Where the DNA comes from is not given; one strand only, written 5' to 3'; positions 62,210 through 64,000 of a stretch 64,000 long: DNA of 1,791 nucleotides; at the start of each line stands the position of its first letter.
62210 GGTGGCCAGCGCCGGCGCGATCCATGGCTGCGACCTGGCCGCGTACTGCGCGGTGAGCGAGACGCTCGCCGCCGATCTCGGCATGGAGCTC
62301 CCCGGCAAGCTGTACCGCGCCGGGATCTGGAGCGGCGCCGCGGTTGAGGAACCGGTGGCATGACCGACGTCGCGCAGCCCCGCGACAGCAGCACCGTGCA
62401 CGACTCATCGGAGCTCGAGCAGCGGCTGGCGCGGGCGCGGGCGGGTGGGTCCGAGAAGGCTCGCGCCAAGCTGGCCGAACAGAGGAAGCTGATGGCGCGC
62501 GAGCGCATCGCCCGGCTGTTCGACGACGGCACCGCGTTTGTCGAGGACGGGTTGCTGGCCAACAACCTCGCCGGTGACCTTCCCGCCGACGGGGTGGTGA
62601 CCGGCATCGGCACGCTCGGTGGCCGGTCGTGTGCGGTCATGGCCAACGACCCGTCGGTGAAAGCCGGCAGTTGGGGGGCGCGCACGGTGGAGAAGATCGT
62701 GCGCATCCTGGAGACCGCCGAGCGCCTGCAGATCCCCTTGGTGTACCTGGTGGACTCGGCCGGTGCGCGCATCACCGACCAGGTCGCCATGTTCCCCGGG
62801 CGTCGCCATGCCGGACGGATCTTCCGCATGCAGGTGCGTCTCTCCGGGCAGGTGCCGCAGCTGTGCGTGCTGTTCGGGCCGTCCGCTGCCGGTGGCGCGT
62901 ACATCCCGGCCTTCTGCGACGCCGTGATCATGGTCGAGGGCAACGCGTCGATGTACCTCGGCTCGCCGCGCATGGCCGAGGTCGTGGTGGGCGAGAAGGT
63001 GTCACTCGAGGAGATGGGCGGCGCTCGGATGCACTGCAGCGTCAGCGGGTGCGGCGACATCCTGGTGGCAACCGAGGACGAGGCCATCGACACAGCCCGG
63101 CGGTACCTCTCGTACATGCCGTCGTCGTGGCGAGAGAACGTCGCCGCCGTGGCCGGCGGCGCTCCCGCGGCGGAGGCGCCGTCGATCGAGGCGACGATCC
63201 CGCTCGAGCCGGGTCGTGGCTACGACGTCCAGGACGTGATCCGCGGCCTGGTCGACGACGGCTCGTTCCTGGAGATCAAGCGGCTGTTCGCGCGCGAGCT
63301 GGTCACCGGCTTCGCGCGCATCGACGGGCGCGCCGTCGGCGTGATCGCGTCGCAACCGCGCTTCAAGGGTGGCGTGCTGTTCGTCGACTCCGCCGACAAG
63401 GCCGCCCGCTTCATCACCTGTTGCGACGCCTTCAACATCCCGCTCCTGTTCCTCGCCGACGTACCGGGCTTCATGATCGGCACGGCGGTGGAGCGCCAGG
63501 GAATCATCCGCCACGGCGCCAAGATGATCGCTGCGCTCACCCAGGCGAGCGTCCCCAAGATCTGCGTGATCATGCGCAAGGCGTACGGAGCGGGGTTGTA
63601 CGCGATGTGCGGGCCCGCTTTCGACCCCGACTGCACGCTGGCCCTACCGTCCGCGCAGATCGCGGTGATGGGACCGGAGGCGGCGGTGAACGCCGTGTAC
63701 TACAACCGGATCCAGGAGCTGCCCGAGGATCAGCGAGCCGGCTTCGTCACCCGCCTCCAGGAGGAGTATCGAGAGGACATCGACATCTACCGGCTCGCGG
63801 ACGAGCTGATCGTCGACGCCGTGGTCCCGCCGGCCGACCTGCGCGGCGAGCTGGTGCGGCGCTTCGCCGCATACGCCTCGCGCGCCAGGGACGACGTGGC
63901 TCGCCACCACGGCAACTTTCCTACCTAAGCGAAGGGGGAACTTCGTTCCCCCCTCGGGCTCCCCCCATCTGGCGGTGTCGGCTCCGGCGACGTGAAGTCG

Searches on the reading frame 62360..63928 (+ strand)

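Call 19: search_protein_families(library=pfam, proteins=[window:62360-63928:+], max_evalue=0.001)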
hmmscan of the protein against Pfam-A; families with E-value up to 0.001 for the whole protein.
window:62360-63928:+ (522 aa): 3 families
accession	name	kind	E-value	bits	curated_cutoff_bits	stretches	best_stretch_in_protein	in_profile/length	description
PF01039.27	Carboxyl_trans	-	1.2e-153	512.7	22.3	1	42-520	6-493/493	Carboxyl transferase domain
PF03255.19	ACCA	-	4.1e-14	52.9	23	2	109-194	132-215/310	Acetyl co-enzyme A carboxylase carboxyltransferase-like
PF06833.16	MdcE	-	0.00076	19.7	32.7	0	359-443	27-111/196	Malonate decarboxylase gamma subunit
